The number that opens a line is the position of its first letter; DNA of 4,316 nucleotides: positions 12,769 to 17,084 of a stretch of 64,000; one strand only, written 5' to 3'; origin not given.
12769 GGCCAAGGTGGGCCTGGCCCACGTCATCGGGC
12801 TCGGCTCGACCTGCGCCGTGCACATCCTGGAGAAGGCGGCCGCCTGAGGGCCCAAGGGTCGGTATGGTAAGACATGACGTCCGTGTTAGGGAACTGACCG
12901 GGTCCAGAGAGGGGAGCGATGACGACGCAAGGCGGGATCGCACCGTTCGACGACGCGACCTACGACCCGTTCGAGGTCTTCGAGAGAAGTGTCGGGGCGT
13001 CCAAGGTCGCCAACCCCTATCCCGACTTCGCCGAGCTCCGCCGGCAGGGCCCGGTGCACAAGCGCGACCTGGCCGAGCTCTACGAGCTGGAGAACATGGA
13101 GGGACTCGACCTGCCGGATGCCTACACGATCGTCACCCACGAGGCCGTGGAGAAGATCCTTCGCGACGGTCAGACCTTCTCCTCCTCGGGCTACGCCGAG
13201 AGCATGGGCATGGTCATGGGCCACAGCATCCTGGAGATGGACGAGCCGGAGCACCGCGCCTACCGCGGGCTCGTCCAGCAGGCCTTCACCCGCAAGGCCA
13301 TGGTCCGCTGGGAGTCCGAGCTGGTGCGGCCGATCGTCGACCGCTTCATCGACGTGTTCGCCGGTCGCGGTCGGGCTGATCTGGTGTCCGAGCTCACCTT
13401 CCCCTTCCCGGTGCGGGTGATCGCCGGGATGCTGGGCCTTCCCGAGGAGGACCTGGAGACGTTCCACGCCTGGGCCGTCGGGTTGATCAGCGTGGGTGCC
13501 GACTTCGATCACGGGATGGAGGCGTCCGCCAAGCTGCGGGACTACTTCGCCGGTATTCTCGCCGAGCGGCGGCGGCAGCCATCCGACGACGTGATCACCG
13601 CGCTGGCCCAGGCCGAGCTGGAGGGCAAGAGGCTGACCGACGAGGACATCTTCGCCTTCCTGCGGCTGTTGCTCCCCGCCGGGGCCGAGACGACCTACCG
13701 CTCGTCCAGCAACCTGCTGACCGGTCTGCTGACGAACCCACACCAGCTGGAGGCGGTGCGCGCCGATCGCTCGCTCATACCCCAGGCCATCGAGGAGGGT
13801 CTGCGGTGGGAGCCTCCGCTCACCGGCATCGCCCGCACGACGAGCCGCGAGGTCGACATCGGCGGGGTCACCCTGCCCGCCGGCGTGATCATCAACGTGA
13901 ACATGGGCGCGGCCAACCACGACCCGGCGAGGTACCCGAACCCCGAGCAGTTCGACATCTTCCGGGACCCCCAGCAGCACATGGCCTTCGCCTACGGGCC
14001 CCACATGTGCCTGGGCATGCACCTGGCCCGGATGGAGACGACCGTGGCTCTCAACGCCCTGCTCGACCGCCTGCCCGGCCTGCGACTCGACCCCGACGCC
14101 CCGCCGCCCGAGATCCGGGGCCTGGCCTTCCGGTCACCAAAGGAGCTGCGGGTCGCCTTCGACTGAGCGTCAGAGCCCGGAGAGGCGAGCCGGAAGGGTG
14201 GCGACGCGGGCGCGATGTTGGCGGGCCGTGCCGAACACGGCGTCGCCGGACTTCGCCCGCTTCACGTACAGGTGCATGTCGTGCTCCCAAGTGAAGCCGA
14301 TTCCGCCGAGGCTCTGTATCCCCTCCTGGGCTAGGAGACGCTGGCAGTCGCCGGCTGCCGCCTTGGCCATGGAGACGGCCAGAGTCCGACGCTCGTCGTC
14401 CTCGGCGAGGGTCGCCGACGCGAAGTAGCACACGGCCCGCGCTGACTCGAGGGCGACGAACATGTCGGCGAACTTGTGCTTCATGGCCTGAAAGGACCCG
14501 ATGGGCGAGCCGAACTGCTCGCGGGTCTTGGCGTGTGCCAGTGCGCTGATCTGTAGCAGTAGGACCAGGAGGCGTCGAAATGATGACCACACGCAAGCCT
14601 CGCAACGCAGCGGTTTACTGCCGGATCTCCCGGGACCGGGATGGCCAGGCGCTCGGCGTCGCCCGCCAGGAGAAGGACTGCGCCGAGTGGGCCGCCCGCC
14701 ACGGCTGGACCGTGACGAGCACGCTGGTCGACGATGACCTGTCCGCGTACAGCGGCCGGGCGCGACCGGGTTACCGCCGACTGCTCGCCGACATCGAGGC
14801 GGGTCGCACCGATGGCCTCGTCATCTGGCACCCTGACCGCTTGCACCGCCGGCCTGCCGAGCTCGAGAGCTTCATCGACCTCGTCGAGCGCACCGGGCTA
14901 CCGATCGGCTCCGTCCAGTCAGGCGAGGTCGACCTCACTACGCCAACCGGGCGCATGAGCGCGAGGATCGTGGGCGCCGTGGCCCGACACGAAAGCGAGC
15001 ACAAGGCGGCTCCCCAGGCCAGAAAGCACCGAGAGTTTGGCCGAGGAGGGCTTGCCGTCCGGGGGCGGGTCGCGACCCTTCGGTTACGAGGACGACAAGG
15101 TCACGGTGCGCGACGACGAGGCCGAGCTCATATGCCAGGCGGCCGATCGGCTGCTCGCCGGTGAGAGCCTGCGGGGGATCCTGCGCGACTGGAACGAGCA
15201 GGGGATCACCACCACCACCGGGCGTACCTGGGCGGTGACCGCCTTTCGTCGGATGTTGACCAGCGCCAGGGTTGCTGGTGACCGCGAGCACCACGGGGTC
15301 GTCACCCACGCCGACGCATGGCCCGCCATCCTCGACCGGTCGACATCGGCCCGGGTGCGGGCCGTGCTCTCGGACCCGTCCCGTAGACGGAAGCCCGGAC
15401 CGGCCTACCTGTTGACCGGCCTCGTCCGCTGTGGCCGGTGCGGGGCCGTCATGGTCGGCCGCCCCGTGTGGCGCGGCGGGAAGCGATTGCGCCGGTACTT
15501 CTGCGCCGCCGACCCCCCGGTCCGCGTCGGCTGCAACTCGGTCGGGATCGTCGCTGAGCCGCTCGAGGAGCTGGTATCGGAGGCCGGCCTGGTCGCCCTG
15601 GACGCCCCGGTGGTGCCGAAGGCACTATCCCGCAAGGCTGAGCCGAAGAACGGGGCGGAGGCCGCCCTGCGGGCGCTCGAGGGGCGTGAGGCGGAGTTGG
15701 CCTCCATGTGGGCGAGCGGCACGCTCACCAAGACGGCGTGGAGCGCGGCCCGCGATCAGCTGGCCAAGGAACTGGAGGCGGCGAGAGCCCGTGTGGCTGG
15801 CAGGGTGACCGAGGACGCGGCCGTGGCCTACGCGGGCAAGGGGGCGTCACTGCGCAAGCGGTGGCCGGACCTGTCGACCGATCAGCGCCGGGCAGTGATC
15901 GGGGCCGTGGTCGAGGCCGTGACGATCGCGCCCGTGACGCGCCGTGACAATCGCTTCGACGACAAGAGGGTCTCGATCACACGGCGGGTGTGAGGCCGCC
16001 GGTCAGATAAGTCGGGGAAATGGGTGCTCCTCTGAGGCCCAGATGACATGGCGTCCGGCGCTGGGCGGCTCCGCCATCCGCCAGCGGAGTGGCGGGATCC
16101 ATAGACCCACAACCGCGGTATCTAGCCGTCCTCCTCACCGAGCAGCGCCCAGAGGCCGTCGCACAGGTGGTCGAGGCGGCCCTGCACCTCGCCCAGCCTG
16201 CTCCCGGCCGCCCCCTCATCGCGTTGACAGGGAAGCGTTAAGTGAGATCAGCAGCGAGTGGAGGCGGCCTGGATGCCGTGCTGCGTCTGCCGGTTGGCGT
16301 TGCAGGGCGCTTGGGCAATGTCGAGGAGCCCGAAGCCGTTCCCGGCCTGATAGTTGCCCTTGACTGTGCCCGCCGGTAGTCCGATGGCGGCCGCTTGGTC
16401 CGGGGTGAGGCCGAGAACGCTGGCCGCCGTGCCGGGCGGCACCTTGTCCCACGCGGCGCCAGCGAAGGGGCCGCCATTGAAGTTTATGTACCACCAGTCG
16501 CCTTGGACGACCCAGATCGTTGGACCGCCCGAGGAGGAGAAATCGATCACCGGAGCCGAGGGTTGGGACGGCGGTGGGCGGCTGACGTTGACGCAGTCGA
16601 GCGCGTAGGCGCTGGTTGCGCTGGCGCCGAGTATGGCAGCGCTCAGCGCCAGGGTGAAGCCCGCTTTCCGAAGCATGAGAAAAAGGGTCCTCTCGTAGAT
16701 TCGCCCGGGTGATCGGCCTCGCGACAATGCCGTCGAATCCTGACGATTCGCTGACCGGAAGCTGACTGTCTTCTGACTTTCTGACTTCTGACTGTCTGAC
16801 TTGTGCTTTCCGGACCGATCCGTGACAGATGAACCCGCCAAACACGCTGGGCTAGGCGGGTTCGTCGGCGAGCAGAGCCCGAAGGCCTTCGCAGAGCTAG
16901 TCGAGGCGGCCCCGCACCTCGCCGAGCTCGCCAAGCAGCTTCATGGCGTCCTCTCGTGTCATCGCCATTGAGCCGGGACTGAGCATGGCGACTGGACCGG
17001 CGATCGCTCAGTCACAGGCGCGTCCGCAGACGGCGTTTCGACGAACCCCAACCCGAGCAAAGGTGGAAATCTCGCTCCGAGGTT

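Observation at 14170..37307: Two related serine-recombinase elements stacked in the 3' end of one acyl-CoA dehydrogenase gene, with the target's 3' end present three times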

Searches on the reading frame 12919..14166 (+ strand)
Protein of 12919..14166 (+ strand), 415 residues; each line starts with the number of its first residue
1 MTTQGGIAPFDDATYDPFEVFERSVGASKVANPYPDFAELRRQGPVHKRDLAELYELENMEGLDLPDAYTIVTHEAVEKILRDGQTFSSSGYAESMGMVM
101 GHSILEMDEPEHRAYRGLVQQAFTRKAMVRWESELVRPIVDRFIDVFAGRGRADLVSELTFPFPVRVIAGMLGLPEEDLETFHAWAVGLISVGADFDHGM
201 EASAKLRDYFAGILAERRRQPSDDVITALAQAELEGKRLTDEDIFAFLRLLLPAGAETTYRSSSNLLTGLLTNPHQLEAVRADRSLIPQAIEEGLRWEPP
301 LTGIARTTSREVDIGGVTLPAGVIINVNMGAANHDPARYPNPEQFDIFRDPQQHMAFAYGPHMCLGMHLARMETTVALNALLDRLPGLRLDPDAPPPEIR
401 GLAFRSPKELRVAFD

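Call 11: search_protein_families(library=pfam, proteins=[window:12919-14166:+], max_evalue=0.01)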
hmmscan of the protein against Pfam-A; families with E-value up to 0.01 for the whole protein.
window:12919-14166:+ (415 aa): 1 family
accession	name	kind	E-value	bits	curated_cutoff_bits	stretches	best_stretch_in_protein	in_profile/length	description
PF00067.27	p450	-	5.2e-34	118.2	22.8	1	196-385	206-432/462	Cytochrome P450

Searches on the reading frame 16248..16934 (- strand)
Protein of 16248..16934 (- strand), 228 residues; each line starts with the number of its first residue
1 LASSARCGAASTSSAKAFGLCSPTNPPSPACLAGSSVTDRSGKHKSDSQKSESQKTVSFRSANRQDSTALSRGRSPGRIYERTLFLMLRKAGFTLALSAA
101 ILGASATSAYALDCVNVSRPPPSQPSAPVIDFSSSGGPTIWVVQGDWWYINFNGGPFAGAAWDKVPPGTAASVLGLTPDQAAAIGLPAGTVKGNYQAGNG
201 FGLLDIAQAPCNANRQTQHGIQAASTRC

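Call 28: search_protein_families(library=pfam, proteins=[window:16248-16934:-], max_evalue=0.01)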
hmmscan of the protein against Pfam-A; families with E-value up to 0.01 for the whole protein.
window:16248-16934:- (228 aa): 0 families
